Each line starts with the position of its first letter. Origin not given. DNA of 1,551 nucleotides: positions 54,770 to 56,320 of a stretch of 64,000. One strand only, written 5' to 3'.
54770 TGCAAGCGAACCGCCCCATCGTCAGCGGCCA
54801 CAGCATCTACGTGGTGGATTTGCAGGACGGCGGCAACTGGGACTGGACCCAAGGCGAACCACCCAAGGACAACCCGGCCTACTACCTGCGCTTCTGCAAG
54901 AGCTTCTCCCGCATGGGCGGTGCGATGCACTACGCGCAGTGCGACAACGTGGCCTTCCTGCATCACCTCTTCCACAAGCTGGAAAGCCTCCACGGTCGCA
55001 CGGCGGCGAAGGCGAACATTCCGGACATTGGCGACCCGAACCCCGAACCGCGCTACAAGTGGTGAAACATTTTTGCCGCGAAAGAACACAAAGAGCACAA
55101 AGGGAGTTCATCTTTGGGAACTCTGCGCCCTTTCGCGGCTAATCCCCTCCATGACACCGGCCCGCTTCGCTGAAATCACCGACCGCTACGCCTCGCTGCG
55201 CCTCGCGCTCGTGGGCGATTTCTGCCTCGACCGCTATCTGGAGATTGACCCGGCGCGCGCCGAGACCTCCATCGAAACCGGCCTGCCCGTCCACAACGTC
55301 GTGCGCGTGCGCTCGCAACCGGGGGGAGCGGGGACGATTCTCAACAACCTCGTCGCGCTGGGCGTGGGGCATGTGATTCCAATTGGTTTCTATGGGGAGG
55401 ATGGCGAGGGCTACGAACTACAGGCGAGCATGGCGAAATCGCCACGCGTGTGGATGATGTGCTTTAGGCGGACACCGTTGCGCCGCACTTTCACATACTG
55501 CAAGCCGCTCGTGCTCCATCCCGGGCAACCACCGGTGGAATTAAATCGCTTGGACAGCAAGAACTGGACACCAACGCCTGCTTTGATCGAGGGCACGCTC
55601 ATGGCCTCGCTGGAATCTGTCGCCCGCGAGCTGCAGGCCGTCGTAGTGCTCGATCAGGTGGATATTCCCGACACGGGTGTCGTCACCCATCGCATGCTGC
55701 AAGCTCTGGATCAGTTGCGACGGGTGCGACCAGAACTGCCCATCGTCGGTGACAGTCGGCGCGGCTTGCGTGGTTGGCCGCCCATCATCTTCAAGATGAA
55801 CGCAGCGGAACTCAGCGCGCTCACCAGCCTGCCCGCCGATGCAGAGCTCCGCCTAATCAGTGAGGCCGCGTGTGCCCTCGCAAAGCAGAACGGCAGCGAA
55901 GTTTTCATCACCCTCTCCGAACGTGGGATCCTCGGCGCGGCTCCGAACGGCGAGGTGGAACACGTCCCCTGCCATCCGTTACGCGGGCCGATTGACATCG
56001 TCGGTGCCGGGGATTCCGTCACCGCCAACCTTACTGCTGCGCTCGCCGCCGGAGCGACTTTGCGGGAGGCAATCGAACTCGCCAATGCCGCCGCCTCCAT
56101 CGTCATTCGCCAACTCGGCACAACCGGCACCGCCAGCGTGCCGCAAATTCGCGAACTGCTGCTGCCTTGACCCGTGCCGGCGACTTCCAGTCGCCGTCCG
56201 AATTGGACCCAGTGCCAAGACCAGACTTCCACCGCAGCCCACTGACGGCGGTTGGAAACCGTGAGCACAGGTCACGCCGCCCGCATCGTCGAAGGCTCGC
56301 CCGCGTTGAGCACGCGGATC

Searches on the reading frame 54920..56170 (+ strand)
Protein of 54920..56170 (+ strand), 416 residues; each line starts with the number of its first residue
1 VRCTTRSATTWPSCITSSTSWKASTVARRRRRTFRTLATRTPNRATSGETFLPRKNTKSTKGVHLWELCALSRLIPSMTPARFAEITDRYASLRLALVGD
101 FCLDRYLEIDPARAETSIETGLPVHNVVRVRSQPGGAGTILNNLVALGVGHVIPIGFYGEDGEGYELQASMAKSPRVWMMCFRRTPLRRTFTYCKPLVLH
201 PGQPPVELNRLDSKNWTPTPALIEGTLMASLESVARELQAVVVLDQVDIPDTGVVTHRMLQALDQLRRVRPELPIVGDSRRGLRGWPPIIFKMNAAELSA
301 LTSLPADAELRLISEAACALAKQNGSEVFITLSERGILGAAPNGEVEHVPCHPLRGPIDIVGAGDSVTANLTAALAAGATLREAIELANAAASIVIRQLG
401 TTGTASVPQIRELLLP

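Call 22: search_protein_families(library=pfam, proteins=[window:54920-56170:+], max_evalue=0.001)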
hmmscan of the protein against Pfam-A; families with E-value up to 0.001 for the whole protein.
window:54920-56170:+ (416 aa): 1 family
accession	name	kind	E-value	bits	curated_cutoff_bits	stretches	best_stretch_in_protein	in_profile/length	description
PF00294.29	PfkB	-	2e-23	83.7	25.8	1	108-403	11-297/302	pfkB family carbohydrate kinase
